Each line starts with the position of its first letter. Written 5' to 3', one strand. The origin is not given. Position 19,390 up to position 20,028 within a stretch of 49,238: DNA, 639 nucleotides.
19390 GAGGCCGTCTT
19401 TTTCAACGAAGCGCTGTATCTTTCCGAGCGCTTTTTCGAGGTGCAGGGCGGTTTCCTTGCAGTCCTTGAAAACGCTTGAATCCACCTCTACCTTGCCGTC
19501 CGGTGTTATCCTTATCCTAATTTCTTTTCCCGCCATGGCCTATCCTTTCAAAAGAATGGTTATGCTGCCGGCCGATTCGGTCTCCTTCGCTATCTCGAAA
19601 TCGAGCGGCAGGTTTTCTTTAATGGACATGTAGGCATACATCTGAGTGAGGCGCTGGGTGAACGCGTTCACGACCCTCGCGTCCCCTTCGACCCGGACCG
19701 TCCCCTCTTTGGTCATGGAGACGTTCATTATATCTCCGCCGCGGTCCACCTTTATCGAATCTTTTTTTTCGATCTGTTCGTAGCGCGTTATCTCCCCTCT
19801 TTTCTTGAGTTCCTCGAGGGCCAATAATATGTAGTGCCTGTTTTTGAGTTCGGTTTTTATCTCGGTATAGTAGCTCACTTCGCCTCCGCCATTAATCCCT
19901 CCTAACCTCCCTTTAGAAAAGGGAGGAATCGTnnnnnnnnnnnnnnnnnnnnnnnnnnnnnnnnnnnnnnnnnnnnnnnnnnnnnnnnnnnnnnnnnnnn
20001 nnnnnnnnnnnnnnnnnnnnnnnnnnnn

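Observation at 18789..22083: Tightly coupled operon: Ycf46-type AAA+/M41 protease - DUF1257 - DUF2997 - NrdG-like radical SAM activase (best candidate for an uncharacterised system)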

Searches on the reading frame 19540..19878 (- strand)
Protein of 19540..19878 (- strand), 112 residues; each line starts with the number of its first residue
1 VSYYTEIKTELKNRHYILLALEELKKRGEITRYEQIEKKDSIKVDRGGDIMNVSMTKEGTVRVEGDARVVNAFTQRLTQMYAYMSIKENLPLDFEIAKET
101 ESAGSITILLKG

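Call 3: search_protein_families(library=pfam, proteins=[window:19540-19878:-], max_evalue=0.01)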
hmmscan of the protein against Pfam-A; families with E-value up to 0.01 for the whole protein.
window:19540-19878:- (112 aa): 0 families

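Call 4: search_protein_families(library=ncbifam, proteins=[window:19540-19878:-], max_evalue=0.01)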
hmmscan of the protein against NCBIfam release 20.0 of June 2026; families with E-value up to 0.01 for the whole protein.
window:19540-19878:- (112 aa): 0 families

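Call 6: search_protein_families(library=padloc, proteins=[window:19540-19878:-], max_evalue=0.01)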
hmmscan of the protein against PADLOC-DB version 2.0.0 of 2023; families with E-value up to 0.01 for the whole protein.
window:19540-19878:- (112 aa): 0 families

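Call 7: search_protein_families(library=pfam, proteins=[window:19540-19878:-], max_evalue=10)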
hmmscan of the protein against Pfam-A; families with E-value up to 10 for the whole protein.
window:19540-19878:- (112 aa): 0 families

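Call 12: find_homologous_proteins(query=window:19540-19878:-, max_evalue=0.001)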
Query window:19540-19878:- (112 aa): 85 proteins with E <= 0.001 among 99 candidates.
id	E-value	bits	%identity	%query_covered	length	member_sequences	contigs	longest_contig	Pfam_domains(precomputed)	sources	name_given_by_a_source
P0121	3.9e-64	231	100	100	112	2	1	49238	-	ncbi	ncbi:MAG: hypothetical protein WA162_09360 [Thermodesulfobacteriota bacterium]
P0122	4.2e-59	215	91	100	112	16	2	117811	-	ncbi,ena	ncbi:MAG: hypothetical protein AAB210_03245 [Deltaproteobacteria bacterium]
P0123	2.7e-55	203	88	100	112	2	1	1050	-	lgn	-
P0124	5.3e-43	163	69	100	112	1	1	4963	-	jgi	jgi:hypothetical protein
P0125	2.0e-40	155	67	100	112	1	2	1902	-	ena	-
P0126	3.0e-40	154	68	100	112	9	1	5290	-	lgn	-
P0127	4.2e-38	148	63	100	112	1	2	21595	-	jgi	-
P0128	5.7e-38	147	64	100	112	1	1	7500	-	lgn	-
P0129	7.8e-38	147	66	100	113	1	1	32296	-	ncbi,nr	ncbi:MAG: hypothetical protein HY890_01245 [Deltaproteobacteria bacterium]|nr:hypothetical protein [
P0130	7.9e-38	147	64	100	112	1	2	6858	-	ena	-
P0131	1.2e-37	146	65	100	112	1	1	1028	-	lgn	-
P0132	5.8e-37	144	63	100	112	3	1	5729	-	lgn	-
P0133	9.8e-37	143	64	100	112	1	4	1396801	-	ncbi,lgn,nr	ncbi:MAG: hypothetical protein HS130_00055 [Deltaproteobacteria bacterium]|nr:hypothetical protein [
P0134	1.0e-36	143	63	100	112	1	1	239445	-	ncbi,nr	ncbi:MAG: hypothetical protein HY954_01845 [Deltaproteobacteria bacterium]|nr:hypothetical protein [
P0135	1.6e-36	142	63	100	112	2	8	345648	-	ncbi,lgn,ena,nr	ncbi:MAG: hypothetical protein H3C68_07185 [Deltaproteobacteria bacterium]|nr:hypothetical protein [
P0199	1.4e-27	114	55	99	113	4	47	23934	-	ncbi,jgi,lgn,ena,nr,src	ncbi:MAG TPA: hypothetical protein DDX84_08450 [Nitrospiraceae bacterium]|nr:MAG: hypothetical prote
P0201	3.0e-26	110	51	95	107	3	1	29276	-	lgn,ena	-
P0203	1.4e-20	91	49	100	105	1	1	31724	-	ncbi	-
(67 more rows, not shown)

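Call 22: search_protein_representatives(alignment_id=A1)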
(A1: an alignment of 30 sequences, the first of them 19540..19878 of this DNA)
Query: 30 sequences, 112 profile positions. Proteins with E-value up to 0.001 (for the whole library): 21; up to 1e-10: 3; up to 1e-30: 2. The best 21 are listed.
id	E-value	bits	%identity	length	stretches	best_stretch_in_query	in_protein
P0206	1.3e-48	179.8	-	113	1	1-112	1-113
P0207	6.0e-47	174.4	-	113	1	1-112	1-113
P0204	2.8e-26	107.9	-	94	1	47-112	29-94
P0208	4.6e-06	42.8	-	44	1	1-31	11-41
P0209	9.9e-06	41.7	-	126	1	1-111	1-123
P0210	3.9e-05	39.8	-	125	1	1-111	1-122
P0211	5.0e-05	39.4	-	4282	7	24-74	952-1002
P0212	6.6e-05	39.0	-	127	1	1-111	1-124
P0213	7.0e-05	39.0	-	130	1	1-111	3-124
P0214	8.3e-05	38.7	-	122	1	1-110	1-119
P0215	9.1e-05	38.6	-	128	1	1-111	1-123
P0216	1.1e-04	38.4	-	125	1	1-111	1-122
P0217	1.3e-04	38.1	-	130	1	1-111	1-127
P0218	1.5e-04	37.9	-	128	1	1-111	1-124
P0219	2.4e-04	37.2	-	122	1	1-111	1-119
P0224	6.3e-04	35.9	-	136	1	1-79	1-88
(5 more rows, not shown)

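Call 23: search_protein_families(library=pfam, proteins=[P0209, P0210, P0212, P0213, P0214, P0215, P0217, P0219, P0224, P0206], max_evalue=0.01)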
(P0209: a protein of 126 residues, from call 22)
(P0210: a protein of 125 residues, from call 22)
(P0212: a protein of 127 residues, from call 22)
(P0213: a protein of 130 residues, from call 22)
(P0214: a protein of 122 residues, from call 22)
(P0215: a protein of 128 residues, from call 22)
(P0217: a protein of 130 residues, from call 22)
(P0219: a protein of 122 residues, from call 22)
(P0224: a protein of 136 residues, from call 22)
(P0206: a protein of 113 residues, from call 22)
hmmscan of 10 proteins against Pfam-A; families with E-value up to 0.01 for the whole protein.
P0209 (126 aa): 1 family
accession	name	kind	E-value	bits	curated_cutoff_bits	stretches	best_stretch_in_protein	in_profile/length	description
PF06868.16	DUF1257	-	7.2e-22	78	22.2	1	20-121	1-103/103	Protein of unknown function (DUF1257)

P0210 (125 aa): 1 family
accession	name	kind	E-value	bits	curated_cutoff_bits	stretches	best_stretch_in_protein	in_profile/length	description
PF06868.16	DUF1257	-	1e-09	39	22.2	1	20-113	1-95/103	Protein of unknown function (DUF1257)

P0212 (127 aa): 1 family
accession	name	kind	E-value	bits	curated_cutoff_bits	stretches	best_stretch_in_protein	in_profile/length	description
PF06868.16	DUF1257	-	1.9e-24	86.3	22.2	1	20-122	1-103/103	Protein of unknown function (DUF1257)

P0213 (130 aa): 1 family
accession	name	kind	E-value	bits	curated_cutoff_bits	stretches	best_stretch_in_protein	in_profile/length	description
PF06868.16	DUF1257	-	1.8e-23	83.2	22.2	1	22-122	1-103/103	Protein of unknown function (DUF1257)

P0214 (122 aa): 2 families
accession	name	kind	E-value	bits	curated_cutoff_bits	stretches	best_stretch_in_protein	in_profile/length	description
PF06868.16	DUF1257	-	1e-21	77.6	22.2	1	20-117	1-102/103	Protein of unknown function (DUF1257)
PF04313.20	HSDR_N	-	0.0036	17.6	25.1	1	9-109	3-91/198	Type I restriction enzyme R protein N terminus (HSDR_N)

P0215 (128 aa): 1 family
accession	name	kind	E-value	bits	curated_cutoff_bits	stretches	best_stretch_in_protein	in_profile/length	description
PF06868.16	DUF1257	-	5.8e-26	91.2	22.2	1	20-121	1-103/103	Protein of unknown function (DUF1257)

P0217 (130 aa): 1 family
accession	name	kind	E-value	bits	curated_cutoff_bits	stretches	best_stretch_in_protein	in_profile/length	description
PF06868.16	DUF1257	-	1e-24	87.1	22.2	1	20-125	1-103/103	Protein of unknown function (DUF1257)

P0219 (122 aa): 1 family
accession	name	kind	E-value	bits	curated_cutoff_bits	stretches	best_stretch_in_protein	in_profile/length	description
PF06868.16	DUF1257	-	2.2e-22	79.6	22.2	1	20-116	1-102/103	Protein of unknown function (DUF1257)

P0224 (136 aa): 1 family
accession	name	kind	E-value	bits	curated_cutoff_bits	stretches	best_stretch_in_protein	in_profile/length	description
PF06868.16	DUF1257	-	1e-20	74.3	22.2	1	20-131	1-103/103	Protein of unknown function (DUF1257)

P0206 (113 aa): 0 families

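Call 27: find_encoding_contigs(protein=P0203, flank=8000, max_places=2)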
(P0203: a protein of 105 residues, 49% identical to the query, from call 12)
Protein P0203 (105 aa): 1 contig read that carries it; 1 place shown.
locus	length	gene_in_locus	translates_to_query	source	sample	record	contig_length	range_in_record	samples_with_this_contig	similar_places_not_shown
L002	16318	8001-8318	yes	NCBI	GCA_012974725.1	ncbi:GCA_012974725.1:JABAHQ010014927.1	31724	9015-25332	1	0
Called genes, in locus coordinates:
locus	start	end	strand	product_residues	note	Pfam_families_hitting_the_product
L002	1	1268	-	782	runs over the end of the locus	-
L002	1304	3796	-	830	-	-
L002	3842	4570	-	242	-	PF01073:3Beta_HSD (weak), PF01370:Epimerase, PF02719:Polysacc_synt_2 (weak), PF16363:GDP_Man_Dehyd, PF07993:NAD_binding_4 (weak)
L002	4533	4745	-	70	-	-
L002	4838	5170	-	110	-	-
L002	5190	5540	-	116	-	-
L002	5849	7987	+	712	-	PF00004:AAA, PF17862:AAA_lid_3 (faint), PF01434:Peptidase_M41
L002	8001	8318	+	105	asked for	-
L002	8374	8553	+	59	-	-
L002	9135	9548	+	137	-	-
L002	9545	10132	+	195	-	-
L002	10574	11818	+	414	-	PF06723:MreB_Mbl, PF00012:HSP70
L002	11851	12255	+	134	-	PF09350:DJC28_CD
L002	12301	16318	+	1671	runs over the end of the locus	-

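Call 28: find_encoding_contigs(protein=P0199, flank=8000, max_places=3)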
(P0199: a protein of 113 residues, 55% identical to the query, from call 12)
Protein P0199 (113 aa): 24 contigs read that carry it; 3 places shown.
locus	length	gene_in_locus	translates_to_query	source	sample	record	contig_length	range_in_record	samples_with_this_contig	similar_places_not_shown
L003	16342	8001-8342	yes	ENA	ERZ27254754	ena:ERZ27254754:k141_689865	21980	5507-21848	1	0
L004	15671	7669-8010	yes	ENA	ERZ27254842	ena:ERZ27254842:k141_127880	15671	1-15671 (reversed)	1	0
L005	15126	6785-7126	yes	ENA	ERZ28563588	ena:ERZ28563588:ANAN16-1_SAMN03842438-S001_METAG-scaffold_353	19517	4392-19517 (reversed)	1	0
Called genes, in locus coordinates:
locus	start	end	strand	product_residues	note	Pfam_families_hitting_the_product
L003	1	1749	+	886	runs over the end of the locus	PF00515:TPR_1 (faint), PF07719:TPR_2 (faint), PF13181:TPR_8 (faint), PF13431:TPR_17 (faint), PF13432:TPR_16 (faint), PF14559:TPR_19 (weak), PF13517:FG-GAP_3, PF07593:UnbV_ASPIC, +1 more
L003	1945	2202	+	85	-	-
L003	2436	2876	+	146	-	PF00582:Usp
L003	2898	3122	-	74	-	PF09723:Zn_ribbon_8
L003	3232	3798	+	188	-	PF02572:CobA_CobO_BtuR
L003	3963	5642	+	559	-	PF23545:Zn_ribbon_HMPTM, PF04055:Radical_SAM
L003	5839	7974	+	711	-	PF00004:AAA, PF01434:Peptidase_M41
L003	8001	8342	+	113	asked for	-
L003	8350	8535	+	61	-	-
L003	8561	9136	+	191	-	PF13353:Fer4_12, PF04055:Radical_SAM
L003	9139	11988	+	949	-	PF06723:MreB_Mbl (weak), PF00012:HSP70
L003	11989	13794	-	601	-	PF00009:GTP_EFTU, PF01926:MMR_HSR1 (weak), PF22042:EF-G_D2, PF03144:GTP_EFTU_D2, PF00679:EFG_C, PF21018:BipA_C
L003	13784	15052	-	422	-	PF00270:DEAD, PF04851:ResIII (faint), PF00271:Helicase_C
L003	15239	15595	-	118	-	-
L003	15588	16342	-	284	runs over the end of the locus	-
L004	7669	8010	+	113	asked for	-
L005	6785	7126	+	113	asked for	-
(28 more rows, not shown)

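Call 29: find_encoding_contigs(protein=P0201, flank=8000, max_places=2)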
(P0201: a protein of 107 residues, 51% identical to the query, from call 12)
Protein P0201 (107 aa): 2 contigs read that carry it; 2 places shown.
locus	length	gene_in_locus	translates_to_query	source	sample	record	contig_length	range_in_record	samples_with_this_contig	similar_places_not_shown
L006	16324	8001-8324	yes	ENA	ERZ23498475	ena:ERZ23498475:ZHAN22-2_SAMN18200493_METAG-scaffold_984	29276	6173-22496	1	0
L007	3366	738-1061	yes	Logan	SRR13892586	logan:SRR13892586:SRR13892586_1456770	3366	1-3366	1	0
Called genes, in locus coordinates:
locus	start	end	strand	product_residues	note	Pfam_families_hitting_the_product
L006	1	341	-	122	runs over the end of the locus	PF01648:ACPS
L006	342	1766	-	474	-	PF00483:NTP_transferase, PF12804:NTP_transf_3, PF22640:ManC_GMP_beta-helix, PF01050:MannoseP_isomer, PF07883:Cupin_2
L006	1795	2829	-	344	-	PF00535:Glycos_transf_2, PF13641:Glyco_tranf_2_3, PF13632:Glyco_trans_2_3 (weak)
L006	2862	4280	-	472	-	PF02310:B12-binding, PF04055:Radical_SAM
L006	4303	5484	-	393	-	PF08323:Glyco_transf_5 (faint), PF13439:Glyco_transf_4, PF13579:Glyco_trans_4_4, PF20706:GT4-conflict, PF00534:Glycos_transf_1, PF13692:Glyco_trans_1_4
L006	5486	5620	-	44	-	-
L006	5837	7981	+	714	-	PF00004:AAA, PF01434:Peptidase_M41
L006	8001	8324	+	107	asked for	-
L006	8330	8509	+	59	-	-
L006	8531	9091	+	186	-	PF13353:Fer4_12, PF04055:Radical_SAM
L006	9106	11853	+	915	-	PF06723:MreB_Mbl, PF00012:HSP70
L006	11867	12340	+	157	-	PF00578:AhpC-TSA, PF08534:Redoxin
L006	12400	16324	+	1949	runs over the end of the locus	PF13205:Big_5 (faint), PF01835:MG2, PF07703:A2M_BRD, PF00207:A2M, PF17973:bMG10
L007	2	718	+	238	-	?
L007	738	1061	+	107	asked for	-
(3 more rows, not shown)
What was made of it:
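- Flanks in relatives are ordinary genes: BipA, DEAD helicase, AhpC, glycosyltransferases (calls 28, 29).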

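Call 31: predict_structure(alignment_id=A1)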
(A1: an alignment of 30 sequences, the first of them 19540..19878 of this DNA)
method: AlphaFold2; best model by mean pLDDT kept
length: 112 residues; sequences in the alignment: 30
mean_pLDDT: 89.8   pTM: 0.82
mean pLDDT of the five models: 89.8, 82.7, 82.3, 81.8, 76.1
residues with pLDDT >= 90: 66; 70-90: 43; 50-70: 2; < 50: 1
segments of 3 or more residues with pLDDT < 50: none
pLDDT, mean of each block of 10 residues (from residue 1): 82 90 95 86 93 89 91 93 92 89 88 83
secondary structure, 60 per line:
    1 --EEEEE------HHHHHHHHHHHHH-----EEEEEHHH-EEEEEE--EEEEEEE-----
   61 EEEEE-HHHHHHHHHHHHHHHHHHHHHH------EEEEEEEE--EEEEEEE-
elements in order: E3-7 H14-26 E32-36 E41-46 E49-55 E61-65 H67-88 E95-102 E105-111

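Call 35: fold_search(model_id=the predicted structure, library=pdb)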
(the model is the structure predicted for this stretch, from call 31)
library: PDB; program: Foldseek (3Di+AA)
matches with E <= 10: 810; with E <= 0.001: 0
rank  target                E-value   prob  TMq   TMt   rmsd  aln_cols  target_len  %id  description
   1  2f7l_A                1.4e-02  0.99  0.46  0.15   4.4        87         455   17  Crystal structure of Sulfolobus tokodaii phosphomannomutase/phosphoglucomutase (released 2006-12-05)
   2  3c6k_B                3.3e-02  0.95  0.45  0.19  15.0       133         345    8  Crystal structure of human spermine synthase in complex with spermidine and 5-methylthioadenosine (released 2008-02-19)
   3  9du5_C                4.7e-02  0.99  0.51  0.15   3.3        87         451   11  Cryo-EM structure of phosphoglucomutase from Thermococcus kodakarensis (released 2025-04-16)
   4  6pny                  7.6e-02  0.97  0.50  0.49   4.0       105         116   11  X-ray Structure of Flpp3 (released 2020-02-26)
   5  1wqa_A                8.6e-02  0.98  0.50  0.15   3.5        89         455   10  Crystal Structure of Pyrococcus horikoshii phosphomannomutase/phosphoglucomutase complexed with Mg2+ (released 2005-10-04)
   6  3rsm                  8.6e-02  0.57  0.34  0.13   6.7       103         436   18  Crystal structure of S108C mutant of PMM/PGM (released 2012-02-29)
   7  6y2r_B                9.7e-02  0.97  0.48  0.18   6.1        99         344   12  Escherichia coli R255A RnlA endoribonuclease (single alanine mutant of RnlA) (released 2021-05-12)
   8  9m86_A                1.0e-01  0.99  0.52  0.50   3.4       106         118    8  Crystal structure of SpMETTL16 kinase associated 1 domain in complex with U6 snRNA internal stem loop (released 2025-08-06)
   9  3c6k_A                1.1e-01  0.72  0.43  0.18  15.7       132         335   10  Crystal structure of human spermine synthase in complex with spermidine and 5-methylthioadenosine (released 2008-02-19)
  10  5v8w_F                1.2e-01  0.82  0.40  0.49   5.7        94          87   10  Crystal structure of human Integrator IntS9-IntS11 CTD complex (released 2017-04-12)
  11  1k2y                  1.2e-01  0.35  0.32  0.11   7.5       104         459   15  Crystal Structure of Phosphomannomutase/Phosphoglucomutase S108A mutant from P. aeruginosa (released 2002-02-13)
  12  5iri_A                1.3e-01  0.90  0.44  0.46   4.5       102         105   11  Structure of the mouse SAD-B AIS-KA1 fragment (released 2016-06-15)
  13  4il8                  1.3e-01  0.54  0.37  0.13   6.4       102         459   18  Crystal structure of an H329A mutant of p. aeruginosa PMM/PGM (released 2013-08-14)
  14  2mu4_MODEL_1_A        1.4e-01  0.94  0.52  0.51   4.0       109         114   10  Structure of F. tularensis Virulence Determinant (released 2015-06-10)
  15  6y2s_A                1.4e-01  0.94  0.48  0.18   6.2        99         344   12  Escherichia coli R318A RnlA endoribonuclease (single alanine mutant of RnlA) (released 2021-03-31)
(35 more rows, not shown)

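Call 36: find_related_loci(query=A1, collection=genome_contigs, flank=9000)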
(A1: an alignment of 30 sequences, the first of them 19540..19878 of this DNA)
Query A1 (112 aa) in genome_contigs; peptide patterns used: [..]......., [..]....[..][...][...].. (x = any residue, [..] = any of these).
176 stretches matched a pattern; 79 encode a relative of the query (tblastn E <= 1e-3); 79 distinct loci.
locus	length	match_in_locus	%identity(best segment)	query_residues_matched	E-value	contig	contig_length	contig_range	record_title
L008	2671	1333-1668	91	1-112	1e-66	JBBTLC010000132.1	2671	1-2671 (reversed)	MAG: Deltaproteobacteria bacterium isolate H32-bin127_2 H32_bin127_2_000000000132, whole genome shotgun sequence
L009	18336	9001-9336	90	1-112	2e-65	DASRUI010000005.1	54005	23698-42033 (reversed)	MAG TPA_asm: Thermodesulfobacteriota bacterium isolate SMAG_U7962 k141_1789570, whole genome shotgun sequence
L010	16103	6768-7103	64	1-112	2e-44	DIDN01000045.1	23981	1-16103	MAG TPA_asm: Deltaproteobacteria bacterium UBA5799 UBA5799_contig_4155, whole genome shotgun sequence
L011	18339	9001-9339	66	1-112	9e-45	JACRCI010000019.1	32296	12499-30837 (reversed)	MAG: Deltaproteobacteria bacterium isolate NC_groundwater_1642_Pr3_B-0.1um_56_13 SR-2_scaffold_141_635545, whole genome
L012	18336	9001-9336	64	1-112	4e-44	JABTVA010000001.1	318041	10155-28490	MAG: Deltaproteobacteria bacterium isolate H5_GWC seq001, whole genome shotgun sequence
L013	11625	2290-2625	64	1-112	4e-44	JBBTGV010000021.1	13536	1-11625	MAG: Deltaproteobacteria bacterium isolate H32-bin094_1 H32_bin094_1_000000000021, whole genome shotgun sequence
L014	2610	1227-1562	62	1-112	9e-44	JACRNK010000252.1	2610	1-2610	MAG: Deltaproteobacteria bacterium isolate NC_groundwater_1933_Pr3_S-0.2um_44_5 scaffold_743449, whole genome shotgun se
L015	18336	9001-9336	64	1-112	1e-43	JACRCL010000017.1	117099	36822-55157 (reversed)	MAG: Deltaproteobacteria bacterium isolate NC_groundwater_1645_Pr3_B-0.1um_57_199 SR-2_scaffold_141_1426814, whole genom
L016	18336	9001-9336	63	1-112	7e-44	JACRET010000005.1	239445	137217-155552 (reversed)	MAG: Deltaproteobacteria bacterium isolate NC_groundwater_1706_Pr3_B-0.1um_52_15 SR-2_scaffold_141_101385, whole genome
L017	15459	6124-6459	63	1-112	3e-43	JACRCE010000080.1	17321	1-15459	MAG: Deltaproteobacteria bacterium isolate NC_groundwater_1638_Pr3_B-0.1um_54_19 SR-2_scaffold_141_2390930, whole genome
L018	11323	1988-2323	60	1-112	4e-43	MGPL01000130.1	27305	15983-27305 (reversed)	MAG: Deltaproteobacteria bacterium GWA2_55_10 gwa2_scaffold_6288, whole genome shotgun sequence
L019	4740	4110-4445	60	1-112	4e-43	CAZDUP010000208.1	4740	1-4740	MAG TPA_asm: uncultured Thermodesulfobacteriota bacterium isolate SRP239054_co1_42 genome assembly, contig: NODE_16422_l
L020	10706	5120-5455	64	1-112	5e-43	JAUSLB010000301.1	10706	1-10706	MAG: Deltaproteobacteria bacterium isolate E14_metabat.bin.95 E14_k141_1600768, whole genome shotgun sequence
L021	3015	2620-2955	63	1-112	2e-42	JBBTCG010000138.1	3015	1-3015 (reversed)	MAG: Deltaproteobacteria bacterium isolate H52-bin143_1 H52_bin143_1_000000000138, whole genome shotgun sequence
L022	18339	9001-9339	61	1-112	2e-42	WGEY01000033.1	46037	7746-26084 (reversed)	MAG: Deltaproteobacteria bacterium isolate S146_62 k151_29732, whole genome shotgun sequence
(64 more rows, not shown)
